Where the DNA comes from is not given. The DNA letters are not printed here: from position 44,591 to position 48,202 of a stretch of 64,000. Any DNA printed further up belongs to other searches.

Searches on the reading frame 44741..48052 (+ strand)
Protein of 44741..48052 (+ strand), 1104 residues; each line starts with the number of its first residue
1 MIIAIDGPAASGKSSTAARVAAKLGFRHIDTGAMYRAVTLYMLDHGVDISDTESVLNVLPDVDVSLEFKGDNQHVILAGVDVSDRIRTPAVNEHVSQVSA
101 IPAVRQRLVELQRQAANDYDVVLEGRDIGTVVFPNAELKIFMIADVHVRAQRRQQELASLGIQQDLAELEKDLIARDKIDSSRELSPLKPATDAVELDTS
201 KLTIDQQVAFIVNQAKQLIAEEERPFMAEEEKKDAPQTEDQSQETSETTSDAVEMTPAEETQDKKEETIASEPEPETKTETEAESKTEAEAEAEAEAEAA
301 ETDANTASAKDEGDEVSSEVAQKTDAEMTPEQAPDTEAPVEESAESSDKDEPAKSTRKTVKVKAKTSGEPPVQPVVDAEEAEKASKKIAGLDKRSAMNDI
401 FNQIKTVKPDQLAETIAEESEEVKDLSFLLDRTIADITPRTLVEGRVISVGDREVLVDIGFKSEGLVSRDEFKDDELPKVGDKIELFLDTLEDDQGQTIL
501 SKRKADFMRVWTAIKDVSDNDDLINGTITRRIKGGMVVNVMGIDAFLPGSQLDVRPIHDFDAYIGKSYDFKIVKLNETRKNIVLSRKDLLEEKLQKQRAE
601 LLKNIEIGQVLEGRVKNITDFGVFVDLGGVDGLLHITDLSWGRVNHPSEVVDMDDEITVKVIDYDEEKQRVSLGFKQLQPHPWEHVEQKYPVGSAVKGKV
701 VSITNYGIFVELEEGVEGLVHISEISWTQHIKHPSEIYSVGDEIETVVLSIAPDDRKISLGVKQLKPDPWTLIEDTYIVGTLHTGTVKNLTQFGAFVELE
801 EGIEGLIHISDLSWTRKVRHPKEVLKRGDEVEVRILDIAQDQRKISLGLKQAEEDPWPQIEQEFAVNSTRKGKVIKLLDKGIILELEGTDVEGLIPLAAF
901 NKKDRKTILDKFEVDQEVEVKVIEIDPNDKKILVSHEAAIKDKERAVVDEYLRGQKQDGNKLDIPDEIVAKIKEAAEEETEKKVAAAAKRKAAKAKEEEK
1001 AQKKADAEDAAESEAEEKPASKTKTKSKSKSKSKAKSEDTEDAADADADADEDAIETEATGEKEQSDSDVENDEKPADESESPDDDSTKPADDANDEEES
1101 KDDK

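Call 69: find_homologous_proteins(query=window:44741-48052:+, max_evalue=1e-20)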
Query window:44741-48052:+ (1104 aa): 723 proteins with E <= 1e-20 among 8000 candidates; the best 120 are listed.
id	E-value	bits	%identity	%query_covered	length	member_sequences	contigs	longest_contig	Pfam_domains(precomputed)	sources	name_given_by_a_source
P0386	0.0e+0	1963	88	88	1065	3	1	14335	PF17092.12,PF00575.30,PF23459.2,PF02224.25,PF13509.13,PF21710.4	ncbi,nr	ncbi:MAG: 30S ribosomal protein S1 [Candidatus Marinimicrobia bacterium]|nr:30S ribosomal protein S1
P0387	0.0e+0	1673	80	89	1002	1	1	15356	PF00575.30,PF23459.2,PF02224.25,PF13509.13,PF21710.4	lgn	-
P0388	0.0e+0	1660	79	89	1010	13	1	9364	PF00575.30,PF23459.2,PF02224.25,PF13509.13,PF13207.13,PF21710.4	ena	-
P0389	0.0e+0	1642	75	92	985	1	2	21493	PF00575.30,PF23459.2,PF02224.25,PF13509.13,PF13207.13,PF21710.4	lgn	-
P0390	0.0e+0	1191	57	88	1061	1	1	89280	PF00575.30,PF23459.2,PF02224.25,PF13509.13,PF21710.4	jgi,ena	-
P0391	0.0e+0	1181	57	88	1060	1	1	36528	PF00575.30,PF23459.2,PF02224.25,PF13509.13,PF13189.13,PF21710.4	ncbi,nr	ncbi:MAG: (d)CMP kinase [Candidatus Marinimicrobia bacterium]|nr:(d)CMP kinase [Candidatus Neomarini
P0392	0.0e+0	1180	56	88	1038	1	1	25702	PF00575.30,PF23459.2,PF02224.25,PF13189.13,PF21710.4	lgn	-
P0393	0.0e+0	1176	56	88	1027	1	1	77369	PF00575.30,PF23459.2,PF02224.25,PF13509.13,PF21710.4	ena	-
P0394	0.0e+0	1170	58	88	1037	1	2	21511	PF00575.30,PF23459.2,PF02224.25,PF13509.13,PF13189.13,PF21710.4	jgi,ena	-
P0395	0.0e+0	1151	56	88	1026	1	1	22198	PF00575.30,PF23459.2,PF02224.25,PF13509.13,PF13189.13,PF21710.4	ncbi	-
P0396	0.0e+0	1149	55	88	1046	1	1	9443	PF00575.30,PF23459.2,PF02224.25,PF13189.13,PF21710.4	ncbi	-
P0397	0.0e+0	1140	55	89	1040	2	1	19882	PF00575.30,PF23459.2,PF02224.25,PF13509.13,PF13189.13,PF21710.4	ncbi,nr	ncbi:MAG: (d)CMP kinase [Candidatus Marinimicrobia bacterium]|nr:(d)CMP kinase [Candidatus Neomarini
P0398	0.0e+0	1138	54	89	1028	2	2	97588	PF00575.30,PF23459.2,PF02224.25,PF13509.13,PF13189.13,PF21710.4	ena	-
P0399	0.0e+0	1133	66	53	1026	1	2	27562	PF00575.30,PF23459.2,PF02224.25,PF13509.13,PF13189.13,PF21710.4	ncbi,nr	ncbi:MAG: 30S ribosomal protein S1 [Candidatus Marinimicrobia bacterium]|nr:30S ribosomal protein S1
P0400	0.0e+0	1132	54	88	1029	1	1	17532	PF00575.30,PF23459.2,PF02224.25,PF13509.13,PF13189.13,PF21710.4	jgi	-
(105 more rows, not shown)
